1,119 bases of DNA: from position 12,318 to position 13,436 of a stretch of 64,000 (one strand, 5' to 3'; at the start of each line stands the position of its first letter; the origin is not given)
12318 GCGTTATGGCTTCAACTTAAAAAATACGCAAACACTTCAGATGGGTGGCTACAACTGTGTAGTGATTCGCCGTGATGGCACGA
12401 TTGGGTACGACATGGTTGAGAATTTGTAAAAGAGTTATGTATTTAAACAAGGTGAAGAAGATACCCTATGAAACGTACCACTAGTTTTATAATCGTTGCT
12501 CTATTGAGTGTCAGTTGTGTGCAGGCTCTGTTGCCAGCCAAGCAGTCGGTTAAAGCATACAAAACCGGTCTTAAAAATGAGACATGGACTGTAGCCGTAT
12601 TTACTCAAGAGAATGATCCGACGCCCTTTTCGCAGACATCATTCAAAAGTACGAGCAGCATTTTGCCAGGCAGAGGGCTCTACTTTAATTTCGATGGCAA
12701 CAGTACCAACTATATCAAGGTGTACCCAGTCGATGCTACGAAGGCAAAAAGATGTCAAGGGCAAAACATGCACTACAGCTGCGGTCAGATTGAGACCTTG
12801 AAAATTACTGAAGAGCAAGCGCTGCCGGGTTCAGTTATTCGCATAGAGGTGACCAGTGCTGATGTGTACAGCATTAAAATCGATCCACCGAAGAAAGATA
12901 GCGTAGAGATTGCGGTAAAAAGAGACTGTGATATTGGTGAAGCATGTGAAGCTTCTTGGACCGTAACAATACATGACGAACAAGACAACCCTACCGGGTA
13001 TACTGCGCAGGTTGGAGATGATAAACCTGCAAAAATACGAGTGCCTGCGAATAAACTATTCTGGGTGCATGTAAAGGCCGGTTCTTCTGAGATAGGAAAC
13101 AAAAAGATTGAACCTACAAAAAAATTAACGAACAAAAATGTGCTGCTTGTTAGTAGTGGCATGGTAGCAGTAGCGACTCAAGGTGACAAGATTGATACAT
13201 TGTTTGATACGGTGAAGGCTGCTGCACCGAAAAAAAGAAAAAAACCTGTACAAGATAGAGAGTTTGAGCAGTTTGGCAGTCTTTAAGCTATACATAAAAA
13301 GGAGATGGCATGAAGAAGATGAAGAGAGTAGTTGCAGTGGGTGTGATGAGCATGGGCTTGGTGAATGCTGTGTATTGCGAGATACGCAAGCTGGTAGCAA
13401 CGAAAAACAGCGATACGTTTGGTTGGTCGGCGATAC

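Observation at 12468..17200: Five array members are internal duplications: two-module architecture with a conserved second-module signature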

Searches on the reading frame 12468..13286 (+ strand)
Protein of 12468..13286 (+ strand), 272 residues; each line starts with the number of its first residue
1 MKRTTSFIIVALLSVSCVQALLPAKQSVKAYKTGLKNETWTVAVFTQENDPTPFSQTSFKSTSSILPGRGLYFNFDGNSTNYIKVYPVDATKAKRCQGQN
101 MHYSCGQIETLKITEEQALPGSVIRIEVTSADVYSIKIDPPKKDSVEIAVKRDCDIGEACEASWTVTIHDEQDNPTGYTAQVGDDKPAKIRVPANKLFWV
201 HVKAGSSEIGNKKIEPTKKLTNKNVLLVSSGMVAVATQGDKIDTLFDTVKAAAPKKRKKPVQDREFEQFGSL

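Call 3: search_protein_families(library=pfam, proteins=[window:12468-13286:+], max_evalue=1)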
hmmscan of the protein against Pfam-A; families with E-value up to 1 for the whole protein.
window:12468-13286:+ (272 aa): 0 families

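Call 4: search_protein_families(library=ncbifam, proteins=[window:12468-13286:+], max_evalue=1)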
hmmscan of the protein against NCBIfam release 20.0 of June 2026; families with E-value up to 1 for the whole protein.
window:12468-13286:+ (272 aa): 0 families
